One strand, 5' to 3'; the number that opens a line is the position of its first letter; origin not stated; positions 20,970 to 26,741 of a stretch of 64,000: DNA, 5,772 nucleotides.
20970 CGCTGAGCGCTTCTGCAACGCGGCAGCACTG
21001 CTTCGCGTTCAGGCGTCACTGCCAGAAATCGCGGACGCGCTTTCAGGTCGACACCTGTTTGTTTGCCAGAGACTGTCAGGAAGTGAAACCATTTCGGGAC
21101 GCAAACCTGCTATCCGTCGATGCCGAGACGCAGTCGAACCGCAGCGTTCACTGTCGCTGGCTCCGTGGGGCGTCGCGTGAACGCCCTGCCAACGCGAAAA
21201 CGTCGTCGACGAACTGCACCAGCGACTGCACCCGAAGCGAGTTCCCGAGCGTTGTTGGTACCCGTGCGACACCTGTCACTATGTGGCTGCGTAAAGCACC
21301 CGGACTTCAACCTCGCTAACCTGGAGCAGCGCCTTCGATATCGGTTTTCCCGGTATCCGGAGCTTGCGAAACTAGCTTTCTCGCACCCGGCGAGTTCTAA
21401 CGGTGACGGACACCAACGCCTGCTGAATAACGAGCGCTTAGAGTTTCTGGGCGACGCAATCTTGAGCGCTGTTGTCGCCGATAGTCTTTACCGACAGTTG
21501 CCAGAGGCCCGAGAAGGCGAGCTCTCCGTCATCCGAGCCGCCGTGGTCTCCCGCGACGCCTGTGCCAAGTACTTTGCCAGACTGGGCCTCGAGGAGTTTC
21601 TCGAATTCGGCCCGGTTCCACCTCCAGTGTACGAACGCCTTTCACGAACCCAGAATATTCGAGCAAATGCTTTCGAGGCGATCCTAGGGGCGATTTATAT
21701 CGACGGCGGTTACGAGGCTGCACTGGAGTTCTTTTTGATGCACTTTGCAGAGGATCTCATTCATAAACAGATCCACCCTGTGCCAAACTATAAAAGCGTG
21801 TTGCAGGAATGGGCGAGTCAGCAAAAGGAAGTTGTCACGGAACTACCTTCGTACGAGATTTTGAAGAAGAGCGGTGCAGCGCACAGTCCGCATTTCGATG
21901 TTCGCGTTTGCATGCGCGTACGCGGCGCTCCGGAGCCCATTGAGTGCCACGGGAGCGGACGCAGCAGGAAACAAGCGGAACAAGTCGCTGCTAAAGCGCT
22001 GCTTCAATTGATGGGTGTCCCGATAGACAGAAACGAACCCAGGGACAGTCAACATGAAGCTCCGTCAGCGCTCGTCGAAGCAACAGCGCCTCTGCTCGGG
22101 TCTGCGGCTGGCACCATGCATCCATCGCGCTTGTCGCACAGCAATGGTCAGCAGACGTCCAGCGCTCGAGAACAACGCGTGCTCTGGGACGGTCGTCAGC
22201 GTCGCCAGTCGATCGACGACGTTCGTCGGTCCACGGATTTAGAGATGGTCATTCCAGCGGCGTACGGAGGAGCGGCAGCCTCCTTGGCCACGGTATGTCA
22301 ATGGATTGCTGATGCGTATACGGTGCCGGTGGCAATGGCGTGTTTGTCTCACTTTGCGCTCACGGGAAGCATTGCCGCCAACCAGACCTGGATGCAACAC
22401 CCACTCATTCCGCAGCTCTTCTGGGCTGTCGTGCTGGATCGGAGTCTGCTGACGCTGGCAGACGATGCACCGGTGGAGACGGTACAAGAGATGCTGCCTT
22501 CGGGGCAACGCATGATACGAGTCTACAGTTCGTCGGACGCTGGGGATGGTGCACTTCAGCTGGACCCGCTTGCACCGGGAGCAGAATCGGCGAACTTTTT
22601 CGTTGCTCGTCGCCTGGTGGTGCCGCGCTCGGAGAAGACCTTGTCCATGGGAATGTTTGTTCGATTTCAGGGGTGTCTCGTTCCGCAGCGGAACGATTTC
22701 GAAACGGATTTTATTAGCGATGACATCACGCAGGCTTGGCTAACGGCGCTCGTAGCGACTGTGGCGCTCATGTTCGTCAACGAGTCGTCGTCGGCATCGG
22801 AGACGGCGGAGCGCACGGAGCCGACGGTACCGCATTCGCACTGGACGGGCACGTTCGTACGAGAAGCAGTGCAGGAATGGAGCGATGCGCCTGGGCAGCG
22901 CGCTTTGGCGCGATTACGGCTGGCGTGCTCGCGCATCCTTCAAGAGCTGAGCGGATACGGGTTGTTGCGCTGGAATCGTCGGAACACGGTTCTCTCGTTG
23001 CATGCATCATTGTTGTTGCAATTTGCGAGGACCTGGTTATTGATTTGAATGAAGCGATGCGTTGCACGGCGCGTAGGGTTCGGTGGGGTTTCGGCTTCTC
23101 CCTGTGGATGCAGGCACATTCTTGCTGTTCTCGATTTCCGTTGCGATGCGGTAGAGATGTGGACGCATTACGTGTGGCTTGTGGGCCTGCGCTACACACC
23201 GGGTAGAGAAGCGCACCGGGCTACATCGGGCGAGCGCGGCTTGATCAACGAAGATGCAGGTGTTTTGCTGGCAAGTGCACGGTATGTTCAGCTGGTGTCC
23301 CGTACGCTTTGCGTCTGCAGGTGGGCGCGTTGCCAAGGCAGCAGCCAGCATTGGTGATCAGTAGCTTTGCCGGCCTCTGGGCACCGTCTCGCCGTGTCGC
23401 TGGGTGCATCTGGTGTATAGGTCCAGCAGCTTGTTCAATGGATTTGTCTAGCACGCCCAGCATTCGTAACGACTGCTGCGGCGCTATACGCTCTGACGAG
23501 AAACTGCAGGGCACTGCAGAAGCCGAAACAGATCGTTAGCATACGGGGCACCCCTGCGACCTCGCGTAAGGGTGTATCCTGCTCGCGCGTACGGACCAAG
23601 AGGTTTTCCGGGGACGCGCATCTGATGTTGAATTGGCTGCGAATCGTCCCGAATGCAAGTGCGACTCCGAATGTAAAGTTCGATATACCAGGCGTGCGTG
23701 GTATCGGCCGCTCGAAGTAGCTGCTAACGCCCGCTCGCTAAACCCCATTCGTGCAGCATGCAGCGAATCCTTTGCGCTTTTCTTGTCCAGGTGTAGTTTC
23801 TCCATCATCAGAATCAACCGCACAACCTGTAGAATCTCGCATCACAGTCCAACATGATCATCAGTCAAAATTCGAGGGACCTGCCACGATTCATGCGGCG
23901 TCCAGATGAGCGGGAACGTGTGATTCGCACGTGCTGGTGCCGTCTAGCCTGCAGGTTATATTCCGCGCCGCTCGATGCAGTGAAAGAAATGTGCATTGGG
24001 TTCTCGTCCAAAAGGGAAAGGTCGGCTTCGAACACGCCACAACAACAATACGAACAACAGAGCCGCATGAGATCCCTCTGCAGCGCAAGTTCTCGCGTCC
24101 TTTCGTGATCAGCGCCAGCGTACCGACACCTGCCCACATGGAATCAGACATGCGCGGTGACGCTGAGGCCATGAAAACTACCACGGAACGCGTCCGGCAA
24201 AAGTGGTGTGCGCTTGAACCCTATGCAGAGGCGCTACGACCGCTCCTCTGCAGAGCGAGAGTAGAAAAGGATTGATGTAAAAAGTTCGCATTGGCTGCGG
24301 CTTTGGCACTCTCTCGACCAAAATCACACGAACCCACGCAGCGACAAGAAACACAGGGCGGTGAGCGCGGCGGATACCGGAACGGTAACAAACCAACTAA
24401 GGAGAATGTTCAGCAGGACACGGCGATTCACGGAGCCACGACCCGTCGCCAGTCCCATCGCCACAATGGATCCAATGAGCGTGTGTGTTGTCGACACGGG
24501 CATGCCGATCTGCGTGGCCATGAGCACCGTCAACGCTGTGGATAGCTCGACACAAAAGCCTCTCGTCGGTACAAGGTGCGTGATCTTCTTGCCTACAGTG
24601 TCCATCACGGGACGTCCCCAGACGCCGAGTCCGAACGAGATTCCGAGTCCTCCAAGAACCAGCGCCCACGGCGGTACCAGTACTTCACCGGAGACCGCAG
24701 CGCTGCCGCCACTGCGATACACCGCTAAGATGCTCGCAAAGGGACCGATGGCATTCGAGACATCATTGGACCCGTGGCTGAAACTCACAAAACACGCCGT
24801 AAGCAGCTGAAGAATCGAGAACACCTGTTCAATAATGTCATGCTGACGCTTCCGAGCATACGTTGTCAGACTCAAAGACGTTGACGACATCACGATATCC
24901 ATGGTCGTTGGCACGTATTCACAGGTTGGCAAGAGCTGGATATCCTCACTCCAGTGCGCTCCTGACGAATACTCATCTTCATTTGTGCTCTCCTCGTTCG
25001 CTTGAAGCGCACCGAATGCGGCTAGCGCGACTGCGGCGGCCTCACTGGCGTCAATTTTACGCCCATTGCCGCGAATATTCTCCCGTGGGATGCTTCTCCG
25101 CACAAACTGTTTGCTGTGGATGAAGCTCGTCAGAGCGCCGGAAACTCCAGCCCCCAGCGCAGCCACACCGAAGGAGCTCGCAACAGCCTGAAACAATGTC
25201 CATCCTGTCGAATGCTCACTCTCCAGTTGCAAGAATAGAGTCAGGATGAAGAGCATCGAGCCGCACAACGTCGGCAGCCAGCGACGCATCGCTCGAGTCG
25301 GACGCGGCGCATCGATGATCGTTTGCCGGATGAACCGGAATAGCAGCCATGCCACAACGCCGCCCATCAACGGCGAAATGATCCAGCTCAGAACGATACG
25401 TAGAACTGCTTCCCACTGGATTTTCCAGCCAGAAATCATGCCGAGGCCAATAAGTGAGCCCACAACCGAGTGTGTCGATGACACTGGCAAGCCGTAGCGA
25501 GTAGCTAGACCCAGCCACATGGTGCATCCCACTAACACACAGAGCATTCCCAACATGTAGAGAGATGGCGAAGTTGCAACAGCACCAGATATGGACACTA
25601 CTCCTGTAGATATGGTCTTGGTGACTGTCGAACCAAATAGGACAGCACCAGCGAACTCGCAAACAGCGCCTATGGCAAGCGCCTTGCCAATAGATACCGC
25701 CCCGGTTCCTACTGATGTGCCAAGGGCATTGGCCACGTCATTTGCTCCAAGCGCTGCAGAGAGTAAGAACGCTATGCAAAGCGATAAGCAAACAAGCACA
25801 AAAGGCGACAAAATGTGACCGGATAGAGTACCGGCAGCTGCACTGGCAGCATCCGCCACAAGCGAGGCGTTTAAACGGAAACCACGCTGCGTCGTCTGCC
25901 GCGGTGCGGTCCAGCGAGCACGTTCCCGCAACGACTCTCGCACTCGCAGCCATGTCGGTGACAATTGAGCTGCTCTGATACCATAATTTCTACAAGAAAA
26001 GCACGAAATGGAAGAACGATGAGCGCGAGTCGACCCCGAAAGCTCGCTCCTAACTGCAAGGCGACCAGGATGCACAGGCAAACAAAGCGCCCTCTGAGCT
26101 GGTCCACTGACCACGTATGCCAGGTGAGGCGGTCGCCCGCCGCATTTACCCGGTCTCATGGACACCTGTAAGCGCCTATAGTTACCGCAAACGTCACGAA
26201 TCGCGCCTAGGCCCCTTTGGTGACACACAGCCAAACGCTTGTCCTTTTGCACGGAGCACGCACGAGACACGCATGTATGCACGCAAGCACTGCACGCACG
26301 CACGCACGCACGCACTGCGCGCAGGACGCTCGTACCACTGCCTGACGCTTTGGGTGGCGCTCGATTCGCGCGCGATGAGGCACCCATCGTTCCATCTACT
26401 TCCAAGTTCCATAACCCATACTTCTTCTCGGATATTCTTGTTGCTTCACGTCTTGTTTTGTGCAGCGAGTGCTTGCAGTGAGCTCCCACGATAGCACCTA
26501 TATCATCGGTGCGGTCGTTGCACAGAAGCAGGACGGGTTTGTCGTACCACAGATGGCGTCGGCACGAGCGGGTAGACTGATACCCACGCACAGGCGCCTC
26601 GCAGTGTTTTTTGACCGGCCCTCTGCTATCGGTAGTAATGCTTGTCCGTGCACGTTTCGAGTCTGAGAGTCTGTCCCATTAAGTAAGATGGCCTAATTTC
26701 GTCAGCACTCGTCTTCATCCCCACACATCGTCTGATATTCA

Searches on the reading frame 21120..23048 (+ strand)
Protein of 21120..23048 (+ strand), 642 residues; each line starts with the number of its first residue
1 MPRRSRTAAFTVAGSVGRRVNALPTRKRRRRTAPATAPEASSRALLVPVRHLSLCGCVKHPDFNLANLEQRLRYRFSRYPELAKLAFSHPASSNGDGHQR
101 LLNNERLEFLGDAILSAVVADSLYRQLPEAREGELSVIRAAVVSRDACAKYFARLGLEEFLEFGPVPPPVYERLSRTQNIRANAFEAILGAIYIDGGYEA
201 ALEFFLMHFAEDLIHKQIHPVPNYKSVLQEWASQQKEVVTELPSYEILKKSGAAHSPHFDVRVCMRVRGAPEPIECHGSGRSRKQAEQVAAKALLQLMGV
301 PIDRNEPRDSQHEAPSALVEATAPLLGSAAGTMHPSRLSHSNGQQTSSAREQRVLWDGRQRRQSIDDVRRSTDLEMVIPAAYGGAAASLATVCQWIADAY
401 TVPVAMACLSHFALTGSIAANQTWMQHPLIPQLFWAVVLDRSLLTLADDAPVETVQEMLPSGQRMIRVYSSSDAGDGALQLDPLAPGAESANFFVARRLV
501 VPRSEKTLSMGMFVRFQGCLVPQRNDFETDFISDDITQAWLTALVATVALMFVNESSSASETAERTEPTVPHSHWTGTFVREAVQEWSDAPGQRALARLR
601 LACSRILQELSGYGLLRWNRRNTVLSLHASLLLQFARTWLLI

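Call 6: search_protein_families(library=pfam, proteins=[window:21120-23048:+], max_evalue=0.01)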
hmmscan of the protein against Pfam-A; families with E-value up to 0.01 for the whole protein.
window:21120-23048:+ (642 aa): 3 families
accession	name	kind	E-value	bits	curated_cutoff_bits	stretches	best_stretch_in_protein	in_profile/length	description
PF14622.11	Ribonucleas_3_3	-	1.1e-21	77.8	35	1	81-211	3-126/128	Ribonuclease-III-like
PF00636.31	Ribonuclease_3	-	1.7e-20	74.1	27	1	105-197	1-102/102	Ribonuclease III domain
PF00035.32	dsrm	-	5.9e-09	36.8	23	1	224-297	1-65/66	Double-stranded RNA binding motif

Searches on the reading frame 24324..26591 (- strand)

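Call 6: search_protein_families(library=pfam, proteins=[window:24324-26591:-], max_evalue=0.01)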
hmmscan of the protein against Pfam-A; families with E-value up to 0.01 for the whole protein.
window:24324-26591:- (755 aa): 2 families
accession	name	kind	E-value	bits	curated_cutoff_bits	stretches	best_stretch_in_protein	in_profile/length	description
PF01384.25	PHO4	-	1.4e-109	366.7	33.7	1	282-743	2-349/350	Phosphate transporter family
PF09339.16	HTH_IclR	-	0.001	19.3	22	0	692-715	25-48/52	IclR helix-turn-helix domain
